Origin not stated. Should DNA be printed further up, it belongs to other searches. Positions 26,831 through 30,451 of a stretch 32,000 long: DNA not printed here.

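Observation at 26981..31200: SIR2_2 plus giant TIR/helical-repeat gene pair: Thoeris-like parts in a non-Thoeris architecture (top candidate for an undescribed defence system)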

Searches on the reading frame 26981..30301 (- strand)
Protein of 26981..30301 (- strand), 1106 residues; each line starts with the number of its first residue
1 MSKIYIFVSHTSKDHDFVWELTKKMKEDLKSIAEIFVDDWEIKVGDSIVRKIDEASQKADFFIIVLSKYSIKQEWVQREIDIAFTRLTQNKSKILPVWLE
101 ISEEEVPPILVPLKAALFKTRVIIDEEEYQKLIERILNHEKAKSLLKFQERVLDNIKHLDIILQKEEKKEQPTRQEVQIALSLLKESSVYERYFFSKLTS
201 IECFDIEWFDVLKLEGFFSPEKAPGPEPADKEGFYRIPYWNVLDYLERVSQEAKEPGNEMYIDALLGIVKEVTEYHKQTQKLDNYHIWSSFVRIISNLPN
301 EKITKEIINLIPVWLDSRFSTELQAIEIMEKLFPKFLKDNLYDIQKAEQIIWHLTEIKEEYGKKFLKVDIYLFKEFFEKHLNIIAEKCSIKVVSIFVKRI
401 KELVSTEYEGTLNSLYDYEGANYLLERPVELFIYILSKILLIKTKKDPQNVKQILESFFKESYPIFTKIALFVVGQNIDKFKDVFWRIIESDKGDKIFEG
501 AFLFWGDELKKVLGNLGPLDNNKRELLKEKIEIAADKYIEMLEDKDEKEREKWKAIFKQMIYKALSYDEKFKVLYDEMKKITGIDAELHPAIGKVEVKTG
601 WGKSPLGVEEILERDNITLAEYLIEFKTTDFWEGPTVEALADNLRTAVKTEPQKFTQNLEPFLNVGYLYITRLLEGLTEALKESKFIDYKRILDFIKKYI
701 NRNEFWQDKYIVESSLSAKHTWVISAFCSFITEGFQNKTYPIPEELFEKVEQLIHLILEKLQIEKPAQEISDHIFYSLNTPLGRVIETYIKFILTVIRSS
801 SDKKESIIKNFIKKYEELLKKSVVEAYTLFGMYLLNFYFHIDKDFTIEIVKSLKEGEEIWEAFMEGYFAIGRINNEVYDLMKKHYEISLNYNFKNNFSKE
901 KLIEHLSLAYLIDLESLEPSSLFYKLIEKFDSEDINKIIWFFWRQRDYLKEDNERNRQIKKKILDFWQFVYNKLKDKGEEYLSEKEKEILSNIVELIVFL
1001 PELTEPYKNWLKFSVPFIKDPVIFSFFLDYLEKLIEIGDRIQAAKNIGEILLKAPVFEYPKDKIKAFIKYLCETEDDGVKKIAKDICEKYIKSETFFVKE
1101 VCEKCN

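Call 3: search_protein_families(library=pfam, proteins=[window:26981-30301:-], max_evalue=0.1)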
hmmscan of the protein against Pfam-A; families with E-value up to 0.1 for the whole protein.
window:26981-30301:- (1106 aa): 3 families
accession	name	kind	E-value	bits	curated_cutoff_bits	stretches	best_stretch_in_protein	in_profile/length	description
PF13676.11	TIR_2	-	1.5e-19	71.1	28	1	6-131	1-120/122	TIR domain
PF01582.25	TIR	-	3.4e-08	33.9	21.3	1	5-106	5-103/179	TIR domain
PF08937.16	ThsB_TIR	-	9.8e-05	23.1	21.2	1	7-100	1-96/100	Thoeris protein ThsB, TIR-like domain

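Call 4: search_protein_families(library=padloc, proteins=[window:26981-30301:-], max_evalue=0.1)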
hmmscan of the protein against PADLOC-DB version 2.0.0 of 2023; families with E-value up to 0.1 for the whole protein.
window:26981-30301:- (1106 aa): 6 families
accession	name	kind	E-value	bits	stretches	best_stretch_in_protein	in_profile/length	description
PDLC04166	Dsr1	-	1e-110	369.3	1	125-1106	265-1225/1227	-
PDLC05062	PDC-S66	-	2.9e-21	74.1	1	6-106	151-249/282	-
PDLC00417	ThsB1|ThsB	-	3.5e-11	41.1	1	6-106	169-268/303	TIR-like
PDLC02962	RT-TIR_XII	-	2.5e-08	31.2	1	2-119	344-459/478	single gene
PDLC00436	ThsB1|ThsB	-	5.9e-05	20.6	1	3-97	35-130/183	TIR-like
PDLC00419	ThsB1|ThsB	-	0.00029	18.7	1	5-96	29-121/165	TIR-like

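Call 5: search_protein_families(library=ncbifam, proteins=[window:26981-30301:-], max_evalue=0.1)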
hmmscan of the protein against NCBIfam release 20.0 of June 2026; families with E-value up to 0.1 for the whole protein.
window:26981-30301:- (1106 aa): 1 family
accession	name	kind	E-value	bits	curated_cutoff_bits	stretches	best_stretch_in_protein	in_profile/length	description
NF042941.1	Retron_TIR_antiphage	equivalog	4.6e-16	58.6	600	1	5-118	341-452/464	TIR domain-containing anti-phage reverse transcriptase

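Call 9: find_homologous_proteins(query=window:26981-30301:-, max_evalue=0.00001)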
Query window:26981-30301:- (1106 aa): 55 proteins with E <= 0.00001 among 8000 candidates.
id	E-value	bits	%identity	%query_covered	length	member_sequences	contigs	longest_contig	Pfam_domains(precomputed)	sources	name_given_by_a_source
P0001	0.0e+0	1757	73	100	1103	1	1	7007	PF01582.26,PF13676.12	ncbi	-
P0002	0.0e+0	1736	71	100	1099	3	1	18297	PF01582.26,PF13676.12,PF08937.17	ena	-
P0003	0.0e+0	1637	68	100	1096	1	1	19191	PF01582.26,PF13676.12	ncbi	-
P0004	0.0e+0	1491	61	100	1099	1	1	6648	PF01582.26,PF13676.12,PF08937.17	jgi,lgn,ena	-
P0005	0.0e+0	1478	73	84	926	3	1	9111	-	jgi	-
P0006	0.0e+0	1419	66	87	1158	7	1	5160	-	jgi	-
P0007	0.0e+0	1405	68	84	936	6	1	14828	-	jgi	-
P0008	0.0e+0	1369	57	100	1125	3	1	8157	PF01582.26,PF13676.12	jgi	-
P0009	0.0e+0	1363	68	84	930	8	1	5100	-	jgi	jgi:hypothetical protein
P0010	0.0e+0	1225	61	85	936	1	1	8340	-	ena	-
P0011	0.0e+0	1141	57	86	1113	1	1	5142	-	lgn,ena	-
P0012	0.0e+0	1083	49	100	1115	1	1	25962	PF01582.26,PF13676.12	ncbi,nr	ncbi:MAG: toll/interleukin-1 receptor domain-containing protein [Thermosipho sp. (in: Bacteria)]|nr:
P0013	0.0e+0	1076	50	100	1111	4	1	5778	PF01582.26,PF13676.12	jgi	jgi:hypothetical protein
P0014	0.0e+0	1073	55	84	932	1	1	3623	-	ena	-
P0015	7.2e-274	930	44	100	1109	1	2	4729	PF01582.26,PF13676.12,PF08937.17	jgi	-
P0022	4.1e-224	765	43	86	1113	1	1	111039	-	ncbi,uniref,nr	ncbi:hypothetical protein [Thermosipho sp. 1244]|uniref:hypothetical protein n=1 Tax=Thermosipho sp.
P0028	1.3e-163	565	32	64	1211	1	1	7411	PF13676.12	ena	-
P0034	7.0e-154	533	33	64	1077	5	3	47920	-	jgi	jgi:hypothetical protein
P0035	1.5e-150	522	33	64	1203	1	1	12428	PF13676.12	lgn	-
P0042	2.5e-110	389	30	100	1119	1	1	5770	PF13676.12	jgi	-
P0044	1.4e-92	330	35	36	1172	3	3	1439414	PF01582.26,PF13676.12,PF08937.17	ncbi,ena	-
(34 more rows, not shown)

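Call 11: find_encoding_contigs(protein=P0002, flank=6000, max_places=2)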
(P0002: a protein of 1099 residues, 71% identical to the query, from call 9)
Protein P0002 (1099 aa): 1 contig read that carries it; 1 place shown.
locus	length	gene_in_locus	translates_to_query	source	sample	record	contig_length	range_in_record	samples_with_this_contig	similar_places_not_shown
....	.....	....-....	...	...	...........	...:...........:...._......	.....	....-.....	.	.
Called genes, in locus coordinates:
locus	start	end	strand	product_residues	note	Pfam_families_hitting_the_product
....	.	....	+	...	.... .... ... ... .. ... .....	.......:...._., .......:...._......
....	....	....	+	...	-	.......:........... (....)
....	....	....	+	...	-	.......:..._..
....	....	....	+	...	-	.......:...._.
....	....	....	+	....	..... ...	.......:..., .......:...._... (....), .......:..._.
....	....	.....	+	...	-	-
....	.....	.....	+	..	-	?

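Call 12: find_encoding_contigs(protein=P0003, flank=6000, max_places=2)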
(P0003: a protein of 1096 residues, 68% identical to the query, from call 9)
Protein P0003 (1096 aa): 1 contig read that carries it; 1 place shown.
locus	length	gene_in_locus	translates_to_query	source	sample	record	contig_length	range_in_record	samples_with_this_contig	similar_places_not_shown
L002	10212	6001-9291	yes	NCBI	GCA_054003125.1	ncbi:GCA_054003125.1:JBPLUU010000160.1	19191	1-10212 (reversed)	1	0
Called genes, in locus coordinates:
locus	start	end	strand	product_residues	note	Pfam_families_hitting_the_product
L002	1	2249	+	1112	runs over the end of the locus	PF13091:PLDc_2 (weak), PF00270:DEAD (faint), PF04851:ResIII (faint), PF00176:SNF2-rel_dom, PF00271:Helicase_C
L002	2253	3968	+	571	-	PF25120:DUF7814 (weak), PF02384:N6_Mtase (faint), PF20473:MmeI_Mtase (weak)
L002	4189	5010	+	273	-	PF12950:TaqI_C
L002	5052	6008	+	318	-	PF13289:SIR2_2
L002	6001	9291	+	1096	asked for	PF01582:TIR, PF13676:TIR_2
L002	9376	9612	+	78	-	PF09954:DUF2188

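Call 13: find_encoding_contigs(protein=P0012, flank=6000, max_places=2)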
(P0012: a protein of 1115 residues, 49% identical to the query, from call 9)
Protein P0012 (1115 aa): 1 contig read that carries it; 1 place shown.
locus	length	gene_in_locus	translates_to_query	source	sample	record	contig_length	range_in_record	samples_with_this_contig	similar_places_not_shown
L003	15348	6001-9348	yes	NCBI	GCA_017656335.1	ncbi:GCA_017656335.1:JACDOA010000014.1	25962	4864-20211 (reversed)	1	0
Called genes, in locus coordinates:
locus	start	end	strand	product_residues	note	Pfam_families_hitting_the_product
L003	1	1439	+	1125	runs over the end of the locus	PF13091:PLDc_2 (weak), PF00270:DEAD (faint), PF00176:SNF2-rel_dom, PF04851:ResIII (weak), PF00271:Helicase_C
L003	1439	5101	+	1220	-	PF20473:MmeI_Mtase, PF07669:Eco57I, PF22837:M_Eco57I_C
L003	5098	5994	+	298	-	PF13289:SIR2_2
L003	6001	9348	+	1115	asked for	PF01582:TIR, PF13676:TIR_2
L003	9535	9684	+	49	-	PF13274:SocA_Panacea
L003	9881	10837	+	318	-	PF02661:Fic, PF12728:HTH_17 (weak)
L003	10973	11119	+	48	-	-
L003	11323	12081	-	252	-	PF00561:Abhydrolase_1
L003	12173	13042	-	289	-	-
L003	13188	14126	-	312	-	PF00962:A_deaminase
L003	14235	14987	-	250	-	PF00293:NUDIX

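Call 14: find_encoding_contigs(protein=P0007, flank=6000, max_places=2)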
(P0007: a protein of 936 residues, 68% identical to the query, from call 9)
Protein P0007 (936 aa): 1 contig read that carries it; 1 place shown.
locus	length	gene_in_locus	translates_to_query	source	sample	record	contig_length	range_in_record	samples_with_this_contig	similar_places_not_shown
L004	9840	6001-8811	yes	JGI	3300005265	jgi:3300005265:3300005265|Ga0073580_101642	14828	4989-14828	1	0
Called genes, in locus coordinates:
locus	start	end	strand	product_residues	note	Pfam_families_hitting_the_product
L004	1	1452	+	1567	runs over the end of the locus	PF04471:Mrr_cat, PF13156:Mrr_cat_2, PF00270:DEAD, PF04851:ResIII, PF00271:Helicase_C, PF22240:ISP_coupler, PF18135:Type_ISP_C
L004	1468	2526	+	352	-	PF00149:Metallophos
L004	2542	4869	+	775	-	PF13476:AAA_23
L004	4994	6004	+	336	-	PF13289:SIR2_2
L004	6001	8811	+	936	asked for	-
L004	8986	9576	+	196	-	-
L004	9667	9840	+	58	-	?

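Call 15: find_encoding_contigs(protein=P0022, flank=6000, max_places=2)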
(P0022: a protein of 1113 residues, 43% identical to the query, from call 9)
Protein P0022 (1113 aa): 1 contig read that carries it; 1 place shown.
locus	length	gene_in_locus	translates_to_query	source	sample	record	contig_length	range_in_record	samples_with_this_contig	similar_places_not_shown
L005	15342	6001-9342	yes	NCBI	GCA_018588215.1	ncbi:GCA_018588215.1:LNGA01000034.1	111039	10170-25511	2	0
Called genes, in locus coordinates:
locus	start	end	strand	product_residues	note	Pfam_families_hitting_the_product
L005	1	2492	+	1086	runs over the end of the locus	PF02384:N6_Mtase (faint), PF07669:Eco57I, PF12950:TaqI_C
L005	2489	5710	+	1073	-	PF04851:ResIII (faint), PF13091:PLDc_2, PF09565:RE_NgoFVII (weak), PF00270:DEAD (faint), PF00004:AAA (faint), PF00176:SNF2-rel_dom, PF22590:Cas3-like_C_2 (faint), PF00271:Helicase_C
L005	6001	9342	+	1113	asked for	-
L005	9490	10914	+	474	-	PF13570:Beta-prop_ACSF4, PF25292:Beta-prop_CGLA (faint), PF13570:Beta-prop_ACSF4, PF13360:PQQ_2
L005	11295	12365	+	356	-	PF04313:HSDR_N (faint)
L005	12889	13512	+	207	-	PF14338:Mrr_N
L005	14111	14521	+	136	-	-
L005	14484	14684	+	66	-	PF02661:Fic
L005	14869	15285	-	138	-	PF04556:DpnII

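Call 16: find_encoding_contigs(protein=P0034, flank=6000, max_places=2)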
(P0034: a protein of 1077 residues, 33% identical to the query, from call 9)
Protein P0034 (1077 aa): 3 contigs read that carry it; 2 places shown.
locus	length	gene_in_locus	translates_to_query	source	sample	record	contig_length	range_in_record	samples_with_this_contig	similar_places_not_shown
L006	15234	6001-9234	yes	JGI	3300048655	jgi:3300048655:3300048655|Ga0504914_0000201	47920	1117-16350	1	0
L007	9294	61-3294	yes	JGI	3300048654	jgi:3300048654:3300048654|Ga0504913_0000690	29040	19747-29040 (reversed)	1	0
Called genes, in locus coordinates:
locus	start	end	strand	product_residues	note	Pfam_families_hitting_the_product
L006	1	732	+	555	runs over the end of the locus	PF00672:HAMP, PF00512:HisKA, PF02518:HATPase_c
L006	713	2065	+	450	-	PF00004:AAA (faint), PF00072:Response_reg, PF00158:Sigma54_activat, PF14532:Sigma54_activ_2, PF07728:AAA_5, PF25601:AAA_lid_14, PF02954:HTH_8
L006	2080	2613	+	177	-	PF07998:Peptidase_M54, PF00413:Peptidase_M10 (weak)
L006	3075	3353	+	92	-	-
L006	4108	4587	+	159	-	PF06445:GyrI-like, PF14526:Cass2 (weak)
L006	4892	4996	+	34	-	-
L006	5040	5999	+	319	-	PF13289:SIR2_2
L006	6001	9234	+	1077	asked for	-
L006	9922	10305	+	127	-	-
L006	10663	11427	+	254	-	PF01618:MotA_ExbB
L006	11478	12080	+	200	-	PF01555:N6_N4_Mtase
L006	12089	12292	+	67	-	-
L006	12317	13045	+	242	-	PF27126:NmeDI_C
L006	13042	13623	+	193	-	-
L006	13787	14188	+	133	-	PF02472:ExbD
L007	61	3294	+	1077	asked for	-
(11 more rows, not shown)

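Call 18: search_solved_structures(query=window:26981-30301:-, max_evalue=1)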
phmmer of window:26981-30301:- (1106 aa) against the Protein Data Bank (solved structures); distinct sequences matched with E-value up to 1: 12.
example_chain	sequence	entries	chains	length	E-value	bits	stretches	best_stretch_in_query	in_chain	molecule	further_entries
3h16_A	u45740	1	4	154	9.6e-15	57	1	6-110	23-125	TIR protein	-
4c7m_A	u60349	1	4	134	6.8e-14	54.2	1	6-110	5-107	Toll/interleukin-1 receptor domain-containing protein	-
4lzp_B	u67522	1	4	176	1.5e-13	53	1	6-110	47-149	Putative uncharacterized protein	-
4lqc_A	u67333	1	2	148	1.1e-12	50.2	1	6-113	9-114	TcpB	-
7uxr_A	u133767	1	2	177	1.5e-12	49.7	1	4-110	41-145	TIR domain protein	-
8g83_A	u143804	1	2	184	1e-11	47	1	4-139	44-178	NAD(+) hydrolase AbTIR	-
7uwg_A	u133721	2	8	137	2.7e-11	45.6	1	5-109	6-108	Molecular chaperone Tir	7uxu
9mud_K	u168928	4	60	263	5.9e-06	27.9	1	6-99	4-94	Cat1 (CRISPR associated TIR 1) pentagonal filament | Cat1 (CRISPR associated TIR 1) pentagonal filament assembly | Cat1 (CRISPR-associated TIR 1)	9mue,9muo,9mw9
1fyw_A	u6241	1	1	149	0.012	17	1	7-114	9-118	TOLL-LIKE RECEPTOR 2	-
1fyx_A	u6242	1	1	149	0.016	16.6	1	7-114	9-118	TOLL-LIKE RECEPTOR 2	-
1o77_A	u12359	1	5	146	0.019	16.3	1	7-114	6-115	TOLL-LIKE RECEPTOR 2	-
4om7_A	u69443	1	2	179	0.13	13.6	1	5-118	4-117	Toll-like receptor 6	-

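Call 36: search_protein_representatives(protein=window:26984-29899:-)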
Query: 972 residues. Proteins with E-value up to 0.001 (for the whole library): 1591; up to 1e-10: 1047; up to 1e-30: 598. The best 150 are listed.
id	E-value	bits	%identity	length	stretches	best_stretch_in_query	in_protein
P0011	0.0e+00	1142.1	59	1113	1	24-969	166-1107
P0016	1.6e-260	883.9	50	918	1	46-971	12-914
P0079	2.0e-232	790.8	45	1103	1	32-958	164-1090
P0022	7.5e-225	765.8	44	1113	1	23-970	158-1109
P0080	1.7e-179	615.7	39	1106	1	7-972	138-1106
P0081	4.5e-175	601.1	40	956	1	44-970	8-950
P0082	7.6e-172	590.4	39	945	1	47-972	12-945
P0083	1.5e-170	586.1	40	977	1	46-961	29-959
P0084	1.9e-164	565.9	40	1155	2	239-969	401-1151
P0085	7.0e-159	547.5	38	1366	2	284-971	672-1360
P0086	1.3e-158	546.6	37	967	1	44-970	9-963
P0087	1.0e-156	540.3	38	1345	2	264-970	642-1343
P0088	1.2e-156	540.0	38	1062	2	272-970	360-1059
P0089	3.2e-153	528.7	39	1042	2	275-958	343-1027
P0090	6.4e-153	527.7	36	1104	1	7-970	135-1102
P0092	4.0e-151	521.8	37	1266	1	32-968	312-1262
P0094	9.8e-150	517.2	38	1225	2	271-941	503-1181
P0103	7.5e-144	497.7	34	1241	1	38-971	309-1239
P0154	1.8e-101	357.5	33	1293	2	287-963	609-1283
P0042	2.9e-98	346.9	35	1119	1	9-970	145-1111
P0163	3.2e-96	340.1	30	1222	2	292-954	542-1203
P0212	1.4e-81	291.6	29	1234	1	51-971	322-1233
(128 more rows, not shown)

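Call 42: find_related_loci(query=A2, collection=genome_contigs, flank=5000)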
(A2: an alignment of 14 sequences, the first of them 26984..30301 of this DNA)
Query A2 (1106 aa) in genome_contigs; peptide patterns used: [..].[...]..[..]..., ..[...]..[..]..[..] (x = any residue, [..] = any of these).
164 stretches matched a pattern; 9 encode a relative of the query (tblastn E <= 1e-3); 9 distinct loci.
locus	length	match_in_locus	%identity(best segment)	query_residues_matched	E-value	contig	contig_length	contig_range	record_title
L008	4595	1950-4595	67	175-1060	0e+0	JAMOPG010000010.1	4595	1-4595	MAG: Desulfobacterales bacterium isolate 4559-240_metabat1_scaf2bin.023 4559-240_scaffold_11246_c1, whole genome shotgun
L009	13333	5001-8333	49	1-1104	0e+0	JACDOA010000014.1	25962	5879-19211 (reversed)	MAG: Thermosipho sp. (in: Bacteria) isolate GB_MAG9_058 c_000000001357, whole genome shotgun sequence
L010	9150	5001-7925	37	178-1106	4e-171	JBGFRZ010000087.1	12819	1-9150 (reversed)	MAG: Ignavibacteria bacterium isolate BA1A30.2019.Bin.46 NODE_3091_length_12819_cov_12.542054, whole genome shotgun sequ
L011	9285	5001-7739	34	187-1106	2e-121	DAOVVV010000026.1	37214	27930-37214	MAG TPA_asm: Clostridia bacterium isolate CSMAG_1714 CSMAG_1714_k141_2610140_length_37214_cov_20.4353, whole genome shot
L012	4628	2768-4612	40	178-754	6e-116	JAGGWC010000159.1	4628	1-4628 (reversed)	MAG: Candidatus Cloacimonadota bacterium isolate AUK116 PB_MBMC_070_c_000000000268, whole genome shotgun sequence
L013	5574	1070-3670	35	173-1106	2e-71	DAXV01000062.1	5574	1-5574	MAG TPA_asm: Acidilobaceae archaeon UBA158 UBA158_contig_666, whole genome shotgun sequence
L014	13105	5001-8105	25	180-1090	8e-61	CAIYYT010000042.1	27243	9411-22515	uncultured bacterium isolate AlinenSedimentsCore2_bin-0496 genome assembly, contig: bin-0496:042/266, whole genome shotg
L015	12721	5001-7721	28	191-1106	5e-86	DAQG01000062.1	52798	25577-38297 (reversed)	MAG TPA_asm: Methanothrix harundinacea isolate UBA1 UBA1_contig_1649, whole genome shotgun sequence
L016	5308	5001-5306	47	158-265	2e-22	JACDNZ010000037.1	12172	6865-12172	MAG: Thermosipho sp. (in: Bacteria) isolate GB_MAG8_064 c_000000004061, whole genome shotgun sequence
